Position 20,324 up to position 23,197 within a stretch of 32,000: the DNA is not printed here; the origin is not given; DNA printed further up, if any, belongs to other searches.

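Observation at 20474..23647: Nuclease-fold/DEAH-helicase/HTH protein translationally coupled to a small-molecule-type SAM methyltransferase: helicase-methyltransferase pair that is not an R-M system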

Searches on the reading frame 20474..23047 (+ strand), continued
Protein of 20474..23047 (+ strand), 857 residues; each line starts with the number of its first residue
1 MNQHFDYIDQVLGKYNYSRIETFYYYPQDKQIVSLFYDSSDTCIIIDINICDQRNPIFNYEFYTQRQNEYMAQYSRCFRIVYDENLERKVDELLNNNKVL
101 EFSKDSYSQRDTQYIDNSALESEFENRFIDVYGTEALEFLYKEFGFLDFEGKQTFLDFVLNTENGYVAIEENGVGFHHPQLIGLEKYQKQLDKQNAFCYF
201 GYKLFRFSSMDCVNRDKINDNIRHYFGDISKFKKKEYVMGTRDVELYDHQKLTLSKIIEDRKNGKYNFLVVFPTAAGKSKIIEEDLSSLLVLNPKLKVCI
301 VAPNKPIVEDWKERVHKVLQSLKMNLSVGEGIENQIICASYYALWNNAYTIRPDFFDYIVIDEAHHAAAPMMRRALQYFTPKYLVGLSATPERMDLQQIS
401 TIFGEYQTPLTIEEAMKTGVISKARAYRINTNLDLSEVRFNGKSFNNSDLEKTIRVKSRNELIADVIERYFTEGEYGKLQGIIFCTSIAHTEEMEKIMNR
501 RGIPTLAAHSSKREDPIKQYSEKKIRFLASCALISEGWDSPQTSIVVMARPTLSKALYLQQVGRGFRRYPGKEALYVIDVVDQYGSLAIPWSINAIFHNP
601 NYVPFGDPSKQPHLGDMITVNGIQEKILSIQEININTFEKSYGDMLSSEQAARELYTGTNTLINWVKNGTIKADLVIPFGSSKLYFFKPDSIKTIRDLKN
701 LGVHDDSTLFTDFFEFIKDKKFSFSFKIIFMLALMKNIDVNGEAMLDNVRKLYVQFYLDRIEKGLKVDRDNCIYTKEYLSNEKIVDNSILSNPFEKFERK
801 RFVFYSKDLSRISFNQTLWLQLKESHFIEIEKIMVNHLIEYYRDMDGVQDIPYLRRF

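Call 18: search_protein_families(library=pfam, proteins=[L063:4310-4933:+, L066:8457-9080:+, L079:8489-9115:+, L026:5283-5876:+, L056:5002-5622:+, L076:4663-5340:+, L010:8591-10111:+, L080:8624-9580:+, L045:4760-6013:+, L080:3858-5561:+], max_evalue=0.001)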
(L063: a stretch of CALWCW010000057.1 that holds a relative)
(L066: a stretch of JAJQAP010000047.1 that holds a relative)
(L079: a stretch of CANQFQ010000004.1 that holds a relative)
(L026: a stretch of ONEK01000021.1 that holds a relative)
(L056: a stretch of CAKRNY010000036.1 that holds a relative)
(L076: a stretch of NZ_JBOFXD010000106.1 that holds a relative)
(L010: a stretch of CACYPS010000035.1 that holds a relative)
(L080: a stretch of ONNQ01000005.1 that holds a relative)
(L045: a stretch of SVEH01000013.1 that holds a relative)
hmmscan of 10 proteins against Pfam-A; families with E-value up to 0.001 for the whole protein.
L063:4310-4933:+ (207 aa): 15 families
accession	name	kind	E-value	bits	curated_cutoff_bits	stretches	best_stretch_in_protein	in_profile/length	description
PF13649.12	Methyltransf_25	-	1.6e-22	80.4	27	1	39-130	1-97/97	Methyltransferase domain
PF08241.18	Methyltransf_11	-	2.8e-22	79.6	21.2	1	40-133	1-94/95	Methyltransferase domain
PF13847.12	Methyltransf_31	-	1.5e-18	67.3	27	1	36-138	4-113/145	Methyltransferase domain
PF08242.18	Methyltransf_12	-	1.5e-15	58.1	30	1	40-132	1-98/98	Methyltransferase domain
PF13489.12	Methyltransf_23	-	1.6e-13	51.2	27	1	35-169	22-147/164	Methyltransferase domain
PF03848.20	TehB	-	6.3e-13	49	20.4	1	11-134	10-132/193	Tellurite resistance protein TehB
PF01209.24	Ubie_methyltran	-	3.2e-10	40.2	20.1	1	33-133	45-150/233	ubiE/COQ5 methyltransferase family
PF01728.25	FtsJ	-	8.8e-08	32.7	24.1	1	25-133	12-136/181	FtsJ-like methyltransferase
PF05175.20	MTS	-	4.9e-07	30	23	1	32-137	27-141/170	Methyltransferase small domain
PF01739.24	CheR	-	4.3e-06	26.7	27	1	75-133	115-172/195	CheR methyltransferase, SAM binding domain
PF05148.21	Methyltransf_8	-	1.2e-05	25.7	27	1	37-138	74-161/219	Hypothetical methyltransferase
PF03141.22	Methyltransf_29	-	6e-05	22.3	23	1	33-142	115-225/506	Putative S-adenosyl-L-methionine-dependent methyltransferase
PF07021.18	MetW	-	0.00041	20.5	21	1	29-125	5-101/193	Methionine biosynthesis protein MetW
PF05724.17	TPMT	-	0.00062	19.9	26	1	37-78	39-81/218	Thiopurine S-methyltransferase (TPMT)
PF03291.22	mRNA_G-N7_MeTrfase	-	0.00095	18.8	26.6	0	24-82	52-109/315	mRNA (guanine-N(7))-methyltransferase domain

L066:8457-9080:+ (207 aa): 14 families
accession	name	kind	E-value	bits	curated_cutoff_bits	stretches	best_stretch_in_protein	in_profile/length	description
PF13649.12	Methyltransf_25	-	8.9e-21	74.8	27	1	40-131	1-97/97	Methyltransferase domain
PF08241.18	Methyltransf_11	-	2.5e-20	73.3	21.2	1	41-134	1-94/95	Methyltransferase domain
PF13847.12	Methyltransf_31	-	4.4e-16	59.3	27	1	37-158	4-129/145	Methyltransferase domain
PF08242.18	Methyltransf_12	-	1.3e-14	55.1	30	1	41-133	1-98/98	Methyltransferase domain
PF13489.12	Methyltransf_23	-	1e-12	48.6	27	1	37-138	23-119/164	Methyltransferase domain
PF03848.20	TehB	-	2.2e-11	44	20.4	1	38-192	32-184/193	Tellurite resistance protein TehB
PF01209.24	Ubie_methyltran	-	1.6e-09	37.9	20.1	1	30-135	41-151/233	ubiE/COQ5 methyltransferase family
PF05175.20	MTS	-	1.7e-07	31.5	23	1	33-140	28-143/170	Methyltransferase small domain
PF01739.24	CheR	-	3.7e-06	27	27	1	96-134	134-172/195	CheR methyltransferase, SAM binding domain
PF01728.25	FtsJ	-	5.7e-06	26.8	24.1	1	26-108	13-101/181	FtsJ-like methyltransferase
PF05148.21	Methyltransf_8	-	3.1e-05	24.4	27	1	37-139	73-161/219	Hypothetical methyltransferase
PF02353.26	CMAS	-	7.6e-05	22.6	27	1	38-160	64-191/273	Mycolic acid cyclopropane synthetase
PF05958.17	tRNA_U5-meth_tr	-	0.00018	21.1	23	1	32-87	197-252/357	tRNA (Uracil-5-)-methyltransferase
PF06325.19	PrmA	-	0.00023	21.2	22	1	25-133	154-256/296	Ribosomal protein L11 methyltransferase (PrmA)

L079:8489-9115:+ (208 aa): 12 families
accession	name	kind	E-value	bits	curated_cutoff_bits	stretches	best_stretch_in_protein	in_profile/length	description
PF08241.18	Methyltransf_11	-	1.9e-17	64.1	21.2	1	40-133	1-94/95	Methyltransferase domain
PF13649.12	Methyltransf_25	-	2.4e-17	63.9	27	1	39-130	1-97/97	Methyltransferase domain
PF13847.12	Methyltransf_31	-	5.2e-14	52.6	27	1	37-135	5-110/145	Methyltransferase domain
PF08242.18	Methyltransf_12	-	1.5e-11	45.3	30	1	40-132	1-98/98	Methyltransferase domain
PF03848.20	TehB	-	3e-11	43.6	20.4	1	12-131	10-129/193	Tellurite resistance protein TehB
PF13489.12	Methyltransf_23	-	5.9e-08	33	27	1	38-159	25-136/164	Methyltransferase domain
PF05175.20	MTS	-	2.6e-06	27.6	23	1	35-143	31-147/170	Methyltransferase small domain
PF01739.24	CheR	-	1.1e-05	25.4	27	0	80-134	120-173/195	CheR methyltransferase, SAM binding domain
PF01209.24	Ubie_methyltran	-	1.1e-05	25.3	20.1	1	32-133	44-150/233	ubiE/COQ5 methyltransferase family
PF05148.21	Methyltransf_8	-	4.2e-05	24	27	1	38-141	75-164/219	Hypothetical methyltransferase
PF07021.18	MetW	-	0.00031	20.9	21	1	37-125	15-101/193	Methionine biosynthesis protein MetW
PF01728.25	FtsJ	-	0.00042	20.7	24.1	1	32-115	19-102/181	FtsJ-like methyltransferase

L026:5283-5876:+ (197 aa): 0 families

L056:5002-5622:+ (206 aa): 1 family
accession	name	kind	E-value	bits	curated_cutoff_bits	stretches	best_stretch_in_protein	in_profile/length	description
PF12654.12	DUF3786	-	2.8e-42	144.7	27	1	19-197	1-175/176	Domain of unknown function (DUF3786)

L076:4663-5340:+ (225 aa): 1 family
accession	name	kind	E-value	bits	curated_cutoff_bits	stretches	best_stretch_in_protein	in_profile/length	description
PF04970.19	LRAT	-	2.5e-08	34.7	24.3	1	105-194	14-117/120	Lecithin retinol acyltransferase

L010:8591-10111:+ (506 aa): 0 families

L080:8624-9580:+ (318 aa): 0 families

L045:4760-6013:+ (417 aa): 1 family
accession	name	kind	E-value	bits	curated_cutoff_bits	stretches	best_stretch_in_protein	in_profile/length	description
PF09983.15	JetD_C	-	6.5e-22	78.2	22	1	254-416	22-171/179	Wadjet protein JetD, C-terminal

L080:3858-5561:+ (567 aa): 0 families

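Call 63: search_dna_similar(query=window:20474-23047:+, collection=plasmids, mode=protein, max_rows=12)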
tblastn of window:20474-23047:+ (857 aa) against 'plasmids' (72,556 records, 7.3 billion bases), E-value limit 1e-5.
Records with a match: 271; places in all: 288; records where one place covers at least 80% of the query: 0.
Best place of each record, by identity: <60% 271.
By first word of the organism name: Pseudomonas 25; Klebsiella 17; Nostoc 15; Piscirickettsia 9; Escherichia 8; Salmonella 8; Lactiplantibacillus 7; Vibrio 7; Picosynechococcus 6; Pseudoalteromonas 5; and 101 more.
By predicted mobility (MOB-suite, as given by PLSDB): non-mobilizable 175; conjugative 49; mobilizable 47.
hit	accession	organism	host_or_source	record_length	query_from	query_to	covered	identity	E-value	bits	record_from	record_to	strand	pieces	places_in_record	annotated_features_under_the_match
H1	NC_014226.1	Waddlia chondrophila WSU 86-1044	-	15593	246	621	44%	28.8%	7e-32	142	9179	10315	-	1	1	DEAD/DEAH box helicase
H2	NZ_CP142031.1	Pseudoalteromonas sp. CuT4-3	whole organism,deep-sea sediment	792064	253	621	43%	28.5%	3e-27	127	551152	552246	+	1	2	DEAD/DEAH box helicase family protein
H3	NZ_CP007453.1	Peptoclostridium acidaminophilum DSM 3953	black mud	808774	243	583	40%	29.9%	2e-30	138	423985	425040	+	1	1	DEAD/DEAH box helicase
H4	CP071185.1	Alicyclobacillus curvatus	water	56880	244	579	39%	30.3%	1e-32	144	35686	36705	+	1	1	DEAD/DEAH box helicase | helix-turn-helix domain-containing protein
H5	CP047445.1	Spiroplasma citri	Neoaliturus tenellus,cell culture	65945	246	586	40%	29.6%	1e-29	135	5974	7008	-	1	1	DEAD/DEAH box helicase family protein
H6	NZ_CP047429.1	Spiroplasma citri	Neoaliturus tenellus,cell culture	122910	246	586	40%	29.6%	1e-29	135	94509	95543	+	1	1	DEAD/DEAH box helicase family protein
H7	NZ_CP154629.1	Acetoanaerobium noterae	cell culture,Sludge of a digestion ...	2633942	243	583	40%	29.1%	9e-25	119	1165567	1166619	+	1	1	none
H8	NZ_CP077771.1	Pseudoalteromonas shioyasakiensis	Haliotis discus hannai,plate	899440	243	581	40%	29.0%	2e-19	102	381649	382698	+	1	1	DEAD/DEAH box helicase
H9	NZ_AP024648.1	Arthrobacter sp. StoSoilB13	-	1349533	249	583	39%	29.3%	5e-26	123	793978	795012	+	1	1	record has no annotation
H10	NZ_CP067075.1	Rhizobium sp. AB2/73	Phyla canescens,cell culture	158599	151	611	54%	21.2%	2e-12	79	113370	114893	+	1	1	EcoAI/FtnUII family type I restriction enzme subunit R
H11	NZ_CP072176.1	Rhizobium sp. AB2/73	Phyla canescens,cell culture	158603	151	611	54%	21.2%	2e-12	79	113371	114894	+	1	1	EcoAI/FtnUII family type I restriction enzme subunit R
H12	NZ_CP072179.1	Lactobacillus gasseri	Homo sapiens,stool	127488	218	593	44%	26.0%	6e-16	91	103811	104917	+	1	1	DEAD/DEAH box helicase | hypothetical protein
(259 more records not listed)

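Call 64: search_dna_similar(query=window:20474-23047:+, collection=phages, mode=protein, max_rows=12)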
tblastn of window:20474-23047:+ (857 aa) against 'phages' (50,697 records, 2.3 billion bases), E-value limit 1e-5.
Records with a match: 2030; places in all: 2033; records where one place covers at least 80% of the query: 1.
Best place of each record, by identity: <60% 2030.
By first word of the organism name: Mycobacterium 506; Streptococcus 262; Vibrio 154; Klebsiella 116; Pseudomonas 109; Escherichia 106; Stx2a-converting 62; Salmonella 61; Xanthomonas 54; Brucella 40; and 92 more.
By host as written in the record: Mycobacterium smegmatis mc2 155 366; - 219; Streptococcus thermophilus 102; Mycobacterium smegmatis mc#155 79; Klebsiella pneumoniae 62; Vibrio lentus 45; Escherichia coli 36; Pseudomonas aeruginosa 32; and 522 more.
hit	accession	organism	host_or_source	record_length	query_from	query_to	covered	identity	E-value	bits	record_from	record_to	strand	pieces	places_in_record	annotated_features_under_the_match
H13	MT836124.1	Bacteriophage sp.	human fecal samples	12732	54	848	93%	43.3%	0e+0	641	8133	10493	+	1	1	record has no annotation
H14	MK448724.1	Streptococcus phage Javan273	Streptococcus iniae Si1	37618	217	706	57%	24.0%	3e-25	119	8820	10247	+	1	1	DNA helicase | hypothetical protein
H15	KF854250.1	Vibrio phage VP_EVC_2013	Vibrio parahaemolyticus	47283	241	618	44%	26.6%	2e-14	84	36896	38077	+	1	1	record has no annotation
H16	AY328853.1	Vibrio phage VP16C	-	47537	241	618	44%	26.6%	2e-14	84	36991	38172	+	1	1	orf45C: putative helicase | orf44C: hypothetical protein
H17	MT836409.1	Bacteriophage sp.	human fecal samples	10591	213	581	43%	26.8%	2e-24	116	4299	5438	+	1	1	record has no annotation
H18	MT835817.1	Bacteriophage sp.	human fecal samples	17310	230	583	41%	27.9%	6e-21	105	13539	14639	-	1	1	record has no annotation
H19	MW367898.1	Proteus phage SJ_PmiM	Proteus mirabilis HLJP-1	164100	208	585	44%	26.0%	2e-10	71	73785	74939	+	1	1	RNA-DNA and DNA-DNA helicase/ATPase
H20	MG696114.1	Proteus phage phiP4-3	Proteus penneri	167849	208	585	44%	26.0%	2e-10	71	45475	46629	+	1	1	RNA-DNA and DNA-DNA helicase, ATPase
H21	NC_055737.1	Proteus phage phiP4-3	Proteus penneri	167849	208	585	44%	26.0%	2e-10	71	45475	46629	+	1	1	DNA helicase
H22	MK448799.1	Streptococcus phage Javan535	Streptococcus salivarius JF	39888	244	579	39%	29.2%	1e-26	124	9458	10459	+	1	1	DNA helicase | hypothetical protein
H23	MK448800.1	Streptococcus phage Javan539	Streptococcus salivarius NCTC_8618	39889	244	579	39%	29.2%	1e-26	124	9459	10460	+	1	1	DNA helicase | hypothetical protein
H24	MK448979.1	Streptococcus phage Javan534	Streptococcus salivarius ATCC_7073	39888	244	579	39%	29.2%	1e-26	124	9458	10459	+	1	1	DNA helicase | hypothetical protein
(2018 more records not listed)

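Call 69: list_cluster_members(proteins=[P0001, P0121])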
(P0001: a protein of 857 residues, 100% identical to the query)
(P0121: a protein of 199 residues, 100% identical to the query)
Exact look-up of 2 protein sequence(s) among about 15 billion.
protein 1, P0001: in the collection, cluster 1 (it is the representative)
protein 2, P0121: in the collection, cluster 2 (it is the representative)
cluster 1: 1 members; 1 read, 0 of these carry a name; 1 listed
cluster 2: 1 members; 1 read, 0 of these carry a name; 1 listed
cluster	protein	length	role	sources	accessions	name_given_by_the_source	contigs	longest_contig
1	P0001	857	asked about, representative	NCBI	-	-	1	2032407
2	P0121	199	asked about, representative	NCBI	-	-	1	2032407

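Call 95: search_protein_families(library=pfam, alignment_id=A6, max_evalue=0.000001)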
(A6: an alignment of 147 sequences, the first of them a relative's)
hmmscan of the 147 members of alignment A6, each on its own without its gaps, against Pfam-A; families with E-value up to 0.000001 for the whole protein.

A. member 1, L001:19-1563:+ (515 aa): 4 families
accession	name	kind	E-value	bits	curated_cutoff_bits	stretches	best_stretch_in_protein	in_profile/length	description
PF17941.7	PP_kinase_C_1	-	2.3e-65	219.7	25.7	1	135-296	2-163/167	Polyphosphate kinase C-terminal domain 1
PF13090.12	PP_kinase_C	-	2.2e-63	213.2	25.8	1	308-473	1-167/172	Polyphosphate kinase C-terminal domain 2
PF02503.22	PP_kinase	-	1.4e-19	70.9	31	1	1-101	83-180/183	Polyphosphate kinase middle domain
PF13091.12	PLDc_2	-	1.7e-16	60.7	27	1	171-294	11-131/132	PLD-like domain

B. families by the number of members that match (of 147 scanned): 119 families (the first 25 are shown)
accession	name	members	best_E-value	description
PF00528.27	BPD_transp_1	4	3.4e-17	Binding-protein-dependent transport system inner membrane component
PF00145.23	DNA_methylase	3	8e-79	C-5 cytosine-specific DNA methylase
PF03235.19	GmrSD_N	3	2.4e-31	GmrSD restriction endonuclease, N-terminal domain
PF12833.13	HTH_18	3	1.4e-23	Helix-turn-helix domain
PF00165.29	HTH_AraC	3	3.8e-21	Bacterial regulatory helix-turn-helix proteins, AraC family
PF00248.27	Aldo_ket_red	2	1.1e-48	Aldo/keto reductase family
PF13635.12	DUF4143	2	1.4e-47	Domain of unknown function (DUF4143)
PF13589.12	HATPase_c_3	2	1e-34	Histidine kinase-, DNA gyrase B-, and HSP90-like ATPase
PF00359.27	PTS_EIIA_2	2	8.9e-32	Phosphoenolpyruvate-dependent sugar phosphotransferase system, EIIA 2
PF13173.12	AAA_14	2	4.7e-28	AAA domain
PF00923.25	TAL_FSA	2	1.3e-27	Transaldolase/Fructose-6-phosphate aldolase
PF02518.31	HATPase_c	2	8.5e-26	Histidine kinase-, DNA gyrase B-, and HSP90-like ATPase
PF13302.13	Acetyltransf_3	2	9.3e-25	Acetyltransferase (GNAT) domain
PF01547.30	SBP_bac_1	2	2.7e-22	Bacterial extracellular solute-binding protein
PF08011.17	PDDEXK_9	2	2e-19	PD-(D/E)XK nuclease superfamily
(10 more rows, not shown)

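Call 99: get_annotated_region(hit=H13, flank=8200)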
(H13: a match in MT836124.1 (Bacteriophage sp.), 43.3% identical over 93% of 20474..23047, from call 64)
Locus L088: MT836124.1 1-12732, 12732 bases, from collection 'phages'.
description: UNVERIFIED: Bacteriophage sp. clone scaffold_1465 genomic sequence.
organism: Bacteriophage sp. (NCBI taxid 38018)
taxonomy: Viruses
host: -; source: human fecal samples; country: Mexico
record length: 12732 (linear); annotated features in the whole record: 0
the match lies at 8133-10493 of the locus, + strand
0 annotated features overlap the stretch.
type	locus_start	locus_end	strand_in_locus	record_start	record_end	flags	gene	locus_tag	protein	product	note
